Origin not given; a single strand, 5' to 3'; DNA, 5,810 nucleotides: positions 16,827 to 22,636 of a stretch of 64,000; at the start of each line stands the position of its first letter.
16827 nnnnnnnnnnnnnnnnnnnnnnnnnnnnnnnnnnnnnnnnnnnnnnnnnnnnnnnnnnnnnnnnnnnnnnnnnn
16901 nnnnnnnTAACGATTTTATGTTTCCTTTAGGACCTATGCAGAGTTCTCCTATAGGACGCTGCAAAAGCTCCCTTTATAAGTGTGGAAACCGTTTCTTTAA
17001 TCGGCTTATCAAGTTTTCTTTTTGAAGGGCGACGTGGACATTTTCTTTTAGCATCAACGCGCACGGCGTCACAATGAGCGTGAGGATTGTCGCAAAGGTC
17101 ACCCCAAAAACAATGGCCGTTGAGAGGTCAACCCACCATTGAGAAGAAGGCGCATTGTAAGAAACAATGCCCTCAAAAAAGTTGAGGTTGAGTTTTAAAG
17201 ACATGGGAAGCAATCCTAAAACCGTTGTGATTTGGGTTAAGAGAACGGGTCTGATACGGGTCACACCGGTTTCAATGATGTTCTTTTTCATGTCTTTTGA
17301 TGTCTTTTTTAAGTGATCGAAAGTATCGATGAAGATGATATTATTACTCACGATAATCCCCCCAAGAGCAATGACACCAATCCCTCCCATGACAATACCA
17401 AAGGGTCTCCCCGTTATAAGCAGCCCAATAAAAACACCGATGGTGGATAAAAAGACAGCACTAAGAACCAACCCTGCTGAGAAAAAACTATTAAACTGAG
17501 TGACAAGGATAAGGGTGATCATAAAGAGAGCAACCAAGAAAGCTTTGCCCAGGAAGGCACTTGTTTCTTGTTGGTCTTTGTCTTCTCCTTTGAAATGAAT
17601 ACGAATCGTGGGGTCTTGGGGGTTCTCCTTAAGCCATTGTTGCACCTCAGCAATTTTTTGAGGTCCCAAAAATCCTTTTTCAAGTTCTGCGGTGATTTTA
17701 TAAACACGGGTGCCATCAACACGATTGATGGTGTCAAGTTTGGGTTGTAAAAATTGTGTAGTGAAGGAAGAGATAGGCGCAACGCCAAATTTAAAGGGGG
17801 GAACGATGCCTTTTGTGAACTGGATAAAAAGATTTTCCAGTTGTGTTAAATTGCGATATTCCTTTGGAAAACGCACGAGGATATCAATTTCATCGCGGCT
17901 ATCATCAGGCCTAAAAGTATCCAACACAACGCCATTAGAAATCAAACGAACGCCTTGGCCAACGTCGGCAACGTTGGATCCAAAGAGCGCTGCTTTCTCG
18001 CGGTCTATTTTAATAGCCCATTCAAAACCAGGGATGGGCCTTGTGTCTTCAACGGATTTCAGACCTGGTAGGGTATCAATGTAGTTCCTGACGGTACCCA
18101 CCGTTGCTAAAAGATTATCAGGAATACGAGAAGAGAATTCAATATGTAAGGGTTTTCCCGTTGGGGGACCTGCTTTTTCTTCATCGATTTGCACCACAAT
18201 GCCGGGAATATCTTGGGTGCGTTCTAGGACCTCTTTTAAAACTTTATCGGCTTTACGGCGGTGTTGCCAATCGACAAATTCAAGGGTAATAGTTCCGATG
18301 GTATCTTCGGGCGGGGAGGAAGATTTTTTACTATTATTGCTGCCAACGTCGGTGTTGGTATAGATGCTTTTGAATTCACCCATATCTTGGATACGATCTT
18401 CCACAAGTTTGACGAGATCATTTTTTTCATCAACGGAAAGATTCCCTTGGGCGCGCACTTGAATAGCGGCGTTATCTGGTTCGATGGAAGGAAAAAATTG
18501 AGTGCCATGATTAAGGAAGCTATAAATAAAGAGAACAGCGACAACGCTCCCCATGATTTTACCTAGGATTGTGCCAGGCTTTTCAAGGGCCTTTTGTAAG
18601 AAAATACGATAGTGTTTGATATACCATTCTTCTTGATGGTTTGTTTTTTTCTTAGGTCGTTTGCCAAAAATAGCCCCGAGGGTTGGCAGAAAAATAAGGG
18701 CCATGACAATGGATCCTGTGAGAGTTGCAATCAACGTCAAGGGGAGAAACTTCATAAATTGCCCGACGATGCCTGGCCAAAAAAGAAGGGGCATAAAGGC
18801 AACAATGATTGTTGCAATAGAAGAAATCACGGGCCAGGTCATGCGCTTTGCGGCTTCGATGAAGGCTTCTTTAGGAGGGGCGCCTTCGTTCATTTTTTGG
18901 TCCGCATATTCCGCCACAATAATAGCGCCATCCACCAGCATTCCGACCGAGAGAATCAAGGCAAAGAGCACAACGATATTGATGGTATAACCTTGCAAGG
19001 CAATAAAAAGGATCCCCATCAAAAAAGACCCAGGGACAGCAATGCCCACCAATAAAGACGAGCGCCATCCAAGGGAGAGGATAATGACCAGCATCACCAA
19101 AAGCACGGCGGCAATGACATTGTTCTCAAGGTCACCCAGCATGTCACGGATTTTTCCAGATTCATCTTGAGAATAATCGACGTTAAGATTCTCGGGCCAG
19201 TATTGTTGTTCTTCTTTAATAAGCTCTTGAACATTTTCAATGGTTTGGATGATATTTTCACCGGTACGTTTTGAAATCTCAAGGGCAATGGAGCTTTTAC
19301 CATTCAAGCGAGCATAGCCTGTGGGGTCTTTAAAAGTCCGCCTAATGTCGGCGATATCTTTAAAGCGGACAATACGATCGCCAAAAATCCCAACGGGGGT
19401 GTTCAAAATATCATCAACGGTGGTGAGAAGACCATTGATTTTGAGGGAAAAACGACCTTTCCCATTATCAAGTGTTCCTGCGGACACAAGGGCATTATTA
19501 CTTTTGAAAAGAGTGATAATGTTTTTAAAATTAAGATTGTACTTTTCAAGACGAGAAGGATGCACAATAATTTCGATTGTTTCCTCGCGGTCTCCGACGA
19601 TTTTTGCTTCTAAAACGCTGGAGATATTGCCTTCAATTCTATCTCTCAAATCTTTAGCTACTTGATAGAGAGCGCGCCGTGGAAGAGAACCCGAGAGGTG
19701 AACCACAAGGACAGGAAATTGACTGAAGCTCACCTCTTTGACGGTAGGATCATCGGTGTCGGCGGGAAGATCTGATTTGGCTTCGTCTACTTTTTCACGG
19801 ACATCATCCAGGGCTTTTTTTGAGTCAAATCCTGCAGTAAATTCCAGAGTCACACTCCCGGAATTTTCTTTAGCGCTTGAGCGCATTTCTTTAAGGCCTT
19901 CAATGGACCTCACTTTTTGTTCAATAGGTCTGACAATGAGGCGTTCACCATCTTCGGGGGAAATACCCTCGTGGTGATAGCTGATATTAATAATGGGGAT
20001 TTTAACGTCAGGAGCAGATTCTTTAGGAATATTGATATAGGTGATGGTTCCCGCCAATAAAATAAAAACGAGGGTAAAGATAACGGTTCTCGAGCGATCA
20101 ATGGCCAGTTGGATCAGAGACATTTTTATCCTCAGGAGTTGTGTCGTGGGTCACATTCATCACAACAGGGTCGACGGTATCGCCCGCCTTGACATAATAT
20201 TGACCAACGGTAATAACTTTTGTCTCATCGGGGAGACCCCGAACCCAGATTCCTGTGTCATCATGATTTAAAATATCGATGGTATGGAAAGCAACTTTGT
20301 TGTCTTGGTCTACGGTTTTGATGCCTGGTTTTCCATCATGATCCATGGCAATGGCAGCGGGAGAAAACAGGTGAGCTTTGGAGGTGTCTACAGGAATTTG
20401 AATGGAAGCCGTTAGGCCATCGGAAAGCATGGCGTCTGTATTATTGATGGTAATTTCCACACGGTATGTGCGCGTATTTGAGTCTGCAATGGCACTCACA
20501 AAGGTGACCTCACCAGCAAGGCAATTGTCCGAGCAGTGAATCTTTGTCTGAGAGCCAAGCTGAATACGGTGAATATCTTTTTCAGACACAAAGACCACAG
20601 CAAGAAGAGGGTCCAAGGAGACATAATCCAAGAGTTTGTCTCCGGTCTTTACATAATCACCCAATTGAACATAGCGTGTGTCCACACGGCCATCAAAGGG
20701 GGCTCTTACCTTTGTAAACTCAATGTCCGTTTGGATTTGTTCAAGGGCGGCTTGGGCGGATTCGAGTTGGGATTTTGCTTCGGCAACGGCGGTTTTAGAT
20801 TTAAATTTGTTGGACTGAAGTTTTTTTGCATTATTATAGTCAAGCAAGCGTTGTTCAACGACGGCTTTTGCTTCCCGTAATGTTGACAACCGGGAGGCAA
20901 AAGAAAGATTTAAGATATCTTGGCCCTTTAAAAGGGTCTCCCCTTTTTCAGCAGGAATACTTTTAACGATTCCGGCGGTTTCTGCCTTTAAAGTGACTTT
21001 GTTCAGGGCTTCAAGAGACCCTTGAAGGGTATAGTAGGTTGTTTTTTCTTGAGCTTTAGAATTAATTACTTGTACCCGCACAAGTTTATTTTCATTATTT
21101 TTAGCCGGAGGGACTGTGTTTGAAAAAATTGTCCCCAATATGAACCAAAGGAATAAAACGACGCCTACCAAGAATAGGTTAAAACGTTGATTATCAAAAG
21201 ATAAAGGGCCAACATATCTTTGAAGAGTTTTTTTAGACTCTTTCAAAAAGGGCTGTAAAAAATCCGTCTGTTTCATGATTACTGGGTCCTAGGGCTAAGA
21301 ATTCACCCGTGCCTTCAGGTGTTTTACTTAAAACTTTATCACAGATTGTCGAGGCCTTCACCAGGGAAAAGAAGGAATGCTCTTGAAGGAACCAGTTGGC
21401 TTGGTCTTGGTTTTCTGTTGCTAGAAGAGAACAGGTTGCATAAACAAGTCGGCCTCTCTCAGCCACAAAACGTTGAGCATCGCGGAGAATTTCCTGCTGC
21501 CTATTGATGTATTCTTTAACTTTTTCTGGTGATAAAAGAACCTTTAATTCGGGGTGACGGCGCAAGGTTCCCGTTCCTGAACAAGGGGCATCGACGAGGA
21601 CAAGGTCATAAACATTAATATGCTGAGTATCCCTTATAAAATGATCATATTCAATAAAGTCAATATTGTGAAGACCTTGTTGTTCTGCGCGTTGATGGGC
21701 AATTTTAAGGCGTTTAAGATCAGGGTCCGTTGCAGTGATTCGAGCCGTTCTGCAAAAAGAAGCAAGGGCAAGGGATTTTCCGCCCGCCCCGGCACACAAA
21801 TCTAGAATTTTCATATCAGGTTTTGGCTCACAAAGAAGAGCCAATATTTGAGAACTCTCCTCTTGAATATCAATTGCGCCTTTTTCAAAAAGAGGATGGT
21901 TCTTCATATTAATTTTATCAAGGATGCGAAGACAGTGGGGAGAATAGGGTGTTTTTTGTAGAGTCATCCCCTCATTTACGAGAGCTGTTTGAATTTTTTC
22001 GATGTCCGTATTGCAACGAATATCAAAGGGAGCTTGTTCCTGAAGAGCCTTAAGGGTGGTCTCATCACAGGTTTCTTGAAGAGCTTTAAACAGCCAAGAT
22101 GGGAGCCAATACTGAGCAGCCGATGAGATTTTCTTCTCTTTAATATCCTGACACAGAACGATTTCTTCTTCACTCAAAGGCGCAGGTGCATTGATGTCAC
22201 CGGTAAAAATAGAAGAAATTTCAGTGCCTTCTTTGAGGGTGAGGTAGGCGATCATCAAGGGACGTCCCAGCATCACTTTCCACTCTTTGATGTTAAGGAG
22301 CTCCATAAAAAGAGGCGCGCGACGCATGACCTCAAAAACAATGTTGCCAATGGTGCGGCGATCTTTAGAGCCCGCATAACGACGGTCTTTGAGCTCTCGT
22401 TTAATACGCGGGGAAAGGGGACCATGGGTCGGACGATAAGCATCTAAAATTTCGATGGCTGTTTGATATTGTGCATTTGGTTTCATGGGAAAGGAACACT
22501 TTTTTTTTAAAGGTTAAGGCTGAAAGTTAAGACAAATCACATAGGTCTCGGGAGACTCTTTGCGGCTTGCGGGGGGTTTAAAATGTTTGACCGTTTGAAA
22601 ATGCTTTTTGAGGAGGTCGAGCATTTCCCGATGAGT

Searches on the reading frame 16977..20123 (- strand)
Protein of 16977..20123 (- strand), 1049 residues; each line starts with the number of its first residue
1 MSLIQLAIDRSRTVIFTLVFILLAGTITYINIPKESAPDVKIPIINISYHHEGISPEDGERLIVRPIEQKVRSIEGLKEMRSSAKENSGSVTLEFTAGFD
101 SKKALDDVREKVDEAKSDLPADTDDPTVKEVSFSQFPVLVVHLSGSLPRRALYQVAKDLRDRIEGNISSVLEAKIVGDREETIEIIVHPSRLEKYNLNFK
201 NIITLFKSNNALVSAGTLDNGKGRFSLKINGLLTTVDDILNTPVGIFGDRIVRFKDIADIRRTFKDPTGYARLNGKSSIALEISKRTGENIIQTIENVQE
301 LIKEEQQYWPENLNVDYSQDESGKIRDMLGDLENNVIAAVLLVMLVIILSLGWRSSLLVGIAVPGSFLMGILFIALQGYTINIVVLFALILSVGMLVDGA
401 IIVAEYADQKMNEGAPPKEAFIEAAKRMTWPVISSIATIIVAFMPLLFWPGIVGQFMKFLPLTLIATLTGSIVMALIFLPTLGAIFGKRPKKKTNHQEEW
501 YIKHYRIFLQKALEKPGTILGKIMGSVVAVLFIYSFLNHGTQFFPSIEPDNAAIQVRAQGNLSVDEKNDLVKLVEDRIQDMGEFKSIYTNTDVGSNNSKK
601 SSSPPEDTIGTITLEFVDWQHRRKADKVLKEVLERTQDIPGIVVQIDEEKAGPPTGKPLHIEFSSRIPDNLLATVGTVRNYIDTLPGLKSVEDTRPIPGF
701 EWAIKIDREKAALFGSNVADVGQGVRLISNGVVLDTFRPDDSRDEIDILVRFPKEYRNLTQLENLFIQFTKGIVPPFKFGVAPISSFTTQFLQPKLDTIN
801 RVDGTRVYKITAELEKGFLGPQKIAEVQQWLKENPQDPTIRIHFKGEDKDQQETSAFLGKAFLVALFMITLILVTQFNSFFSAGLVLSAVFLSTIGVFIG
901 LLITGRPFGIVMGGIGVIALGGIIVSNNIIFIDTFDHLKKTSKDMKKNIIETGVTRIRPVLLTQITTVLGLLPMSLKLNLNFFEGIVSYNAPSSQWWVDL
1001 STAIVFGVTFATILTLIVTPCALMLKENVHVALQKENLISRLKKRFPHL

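Call 17: search_protein_families(library=ncbifam, proteins=[window:16977-20123:-], max_evalue=0.00001)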
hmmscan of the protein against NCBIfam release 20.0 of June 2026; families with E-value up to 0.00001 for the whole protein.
window:16977-20123:- (1049 aa): 13 families
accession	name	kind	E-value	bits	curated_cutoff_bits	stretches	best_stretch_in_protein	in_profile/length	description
NF033617.1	RND_permease_2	subfamily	2.1e-139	466.3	1250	1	15-1022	12-1003/1009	multidrug efflux RND transporter permease subunit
NF000282.2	RND_permease_1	subfamily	1.1e-102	344.7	1250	1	8-1022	5-1023/1029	multidrug efflux RND transporter permease subunit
TIGR00914.1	2A0601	subfamily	2e-94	317.2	701.45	1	3-1026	5-1035/1051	CusA/CzcA family heavy metal efflux RND transporter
TIGR00915.1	2A0602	subfamily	8.2e-88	295.4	940.35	1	14-1025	12-1027/1050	efflux RND transporter permease subunit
NF007905.0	PRK10614.1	equivalog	1.6e-76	257.9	1774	1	1-1036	1-1018/1025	multidrug efflux RND transporter permease subunit MdtC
NF007133.0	PRK09579.1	equivalog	1e-73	248.4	1763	1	8-1025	8-1001/1017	multidrug efflux RND transporter permease subunit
NF007798.0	PRK10503.1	equivalog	1.3e-73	248.1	1584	1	12-1034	21-1030/1040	MdtB/MuxB family multidrug efflux RND transporter permease subunit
NF007842.1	PRK10555.1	equivalog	1.4e-64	218.5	1854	1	7-1021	5-1021/1036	multidrug efflux RND transporter permease AcrD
NF011706.2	PRK15127.1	equivalog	2.6e-58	197.8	2150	2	7-543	5-554/1049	multidrug efflux RND transporter permease subunit AcrB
NF007131.0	PRK09577.1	equivalog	6.4e-52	176.4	1768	2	7-636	5-646/1045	multidrug efflux RND transporter permease subunit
NF000037.1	RND_perm_OqxB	exception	1.9e-50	171.7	2200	1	5-537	5-556/1050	multidrug efflux RND transporter permease subunit OqxB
NF009583.0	PRK13024.1-3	subfamily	6.1e-07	27.8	721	1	338-544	287-493/755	protein translocase subunit SecDF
TIGR00833.1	actII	subfamily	1.9e-06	26.5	874.7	1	289-493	128-339/910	MMPL family RND transporter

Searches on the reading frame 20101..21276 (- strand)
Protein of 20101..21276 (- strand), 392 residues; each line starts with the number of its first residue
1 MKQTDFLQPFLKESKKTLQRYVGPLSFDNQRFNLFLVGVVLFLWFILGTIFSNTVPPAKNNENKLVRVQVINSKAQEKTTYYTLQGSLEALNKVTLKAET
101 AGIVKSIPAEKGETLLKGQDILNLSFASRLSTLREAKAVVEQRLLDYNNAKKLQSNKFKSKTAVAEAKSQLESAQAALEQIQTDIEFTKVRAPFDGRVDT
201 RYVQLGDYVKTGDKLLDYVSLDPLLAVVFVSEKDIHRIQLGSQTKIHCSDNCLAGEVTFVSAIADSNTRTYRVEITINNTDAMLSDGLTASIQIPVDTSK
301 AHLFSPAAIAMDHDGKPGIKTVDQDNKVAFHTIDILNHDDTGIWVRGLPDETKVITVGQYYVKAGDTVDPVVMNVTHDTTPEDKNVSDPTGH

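Call 17: search_protein_families(library=ncbifam, proteins=[window:20101-21276:-], max_evalue=0.00001)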
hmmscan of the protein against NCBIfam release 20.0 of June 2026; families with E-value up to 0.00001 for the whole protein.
window:20101-21276:- (392 aa): 18 families
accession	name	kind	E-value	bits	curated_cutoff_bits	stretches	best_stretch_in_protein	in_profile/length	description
TIGR01730.1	RND_mfp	subfamily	1.1e-47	162.6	94.9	1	68-369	3-320/322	efflux RND transporter periplasmic adaptor subunit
TIGR00999.1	8a0102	subfamily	3.9e-24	85.2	319.3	1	123-356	19-264/271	CzcB/NccB family metal efflux transporter periplasmic adaptor subunit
NF045904.1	RND-peri-MexE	equivalog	5e-19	68.4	714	1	61-380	31-378/390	multidrug efflux RND transporter periplasmic adaptor subunit MexE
NF008589.1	PRK11556.1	equivalog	7e-17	61.4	391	1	59-370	50-387/392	MdtA/MuxA family multidrug efflux RND transporter periplasmic adaptor subunit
NF002939.0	PRK03598.1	equivalog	2.4e-15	56.5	393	1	153-296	170-327/332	secretion protein HlyD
TIGR00998.1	8a0101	subfamily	5.2e-14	51.9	390.8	1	87-248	109-265/334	EmrA/EmrK family multidrug efflux transporter periplasmic adaptor subunit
NF033834.1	RND_adapt_MexA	exception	1.7e-12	47.1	750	1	60-372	30-362/373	multidrug efflux RND transporter periplasmic adaptor subunit MexA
NF000272.2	OqxA_adapt_sub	exception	3.7e-12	45.9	835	1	58-214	32-202/391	multidrug efflux RND transporter periplasmic adaptor subunit OqxA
NF007785.0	PRK10476.1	equivalog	3e-11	42.7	376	1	147-257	168-281/347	multidrug transporter subunit MdtN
TIGR02971.1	heterocyst_DevB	subfamily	5e-11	42.6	129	1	73-262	91-280/327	ABC exporter membrane fusion protein, DevB family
NF007850.1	PRK10559.1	equivalog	5.1e-10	38.9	400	1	159-268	119-230/303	p-hydroxybenzoic acid efflux pump subunit AaeA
NF007132.1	PRK09578.1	equivalog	8.8e-10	37.9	512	1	58-208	30-194/396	MexX/AxyX family multidrug efflux RND transporter periplasmic adaptor subunit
NF007303.0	PRK09783.1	subfamily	2e-09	36.4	390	1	94-365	129-395/414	copper/silver efflux system membrane fusion protein CusB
TIGR01843.1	type_I_hlyD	subfamily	1.5e-08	34.1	208.65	1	140-280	221-375/422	HlyD family type I secretion periplasmic adaptor subunit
NF033138.2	RND-peri-MexC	equivalog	2.5e-08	33.4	625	1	63-370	33-371/375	MexC family multidrug efflux RND transporter periplasmic adaptor subunit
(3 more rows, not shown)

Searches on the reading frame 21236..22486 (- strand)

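Call 17: search_protein_families(library=ncbifam, proteins=[window:21236-22486:-], max_evalue=0.00001)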
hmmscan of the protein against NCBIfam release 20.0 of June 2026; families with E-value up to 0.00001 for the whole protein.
window:21236-22486:- (417 aa): 12 families
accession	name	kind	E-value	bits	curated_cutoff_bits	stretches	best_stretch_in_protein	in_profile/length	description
NF011494.0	PRK14902.1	equivalog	2.7e-65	220.9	319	1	111-416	132-442/444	16S rRNA (cytosine(967)-C(5))-methyltransferase RsmB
NF011493.0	PRK14901.1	equivalog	3.7e-57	194.1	540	1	117-415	140-444/447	16S rRNA (cytosine(967)-C(5))-methyltransferase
TIGR00563.1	rsmB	equivalog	6.5e-56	190.3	269.05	1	113-413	129-432/437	16S rRNA (cytosine(967)-C(5))-methyltransferase RsmB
NF008149.0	PRK10901.1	equivalog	2.8e-53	181.4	375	1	120-416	142-432/434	16S rRNA (cytosine(967)-C(5))-methyltransferase RsmB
TIGR00446.1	nop2p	subfamily_domain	9.8e-36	123.4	210.45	1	160-414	5-262/264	NOL1/NOP2/sun family putative RNA methylase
NF011495.0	PRK14903.1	equivalog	2e-33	115.9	503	1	144-376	154-391/431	16S rRNA (cytosine(967)-C(5))-methyltransferase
NF008898.0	PRK11933.1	equivalog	9.1e-26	90.4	588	1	164-415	52-309/480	16S rRNA (cytosine(1407)-C(5))-methyltransferase RsmF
NF041567.1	mtaseRsmF_Thermus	equivalog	3.2e-25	88.6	690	1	146-379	14-248/443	16S rRNA (cytosine(1407)-C(5))-methyltransferase RsmF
NF040814.1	tRNA_cyt_mtase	equivalog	7.9e-19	67.8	550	1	156-369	37-251/305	tRNA (cytosine(49)-C(5))-methyltransferase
TIGR03534.1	RF_mod_PrmC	equivalog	2.1e-08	33.9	199.1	1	218-297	84-161/253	peptide chain release factor N(5)-glutamine methyltransferase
TIGR03533.1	L3_gln_methyl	equivalog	1.6e-07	31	229.7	1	218-348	116-248/284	50S ribosomal protein L3 N(5)-glutamine methyltransferase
TIGR00536.1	hemK_fam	subfamily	2.3e-07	30.2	115.5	1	217-285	108-177/286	HemK family protein methyltransferase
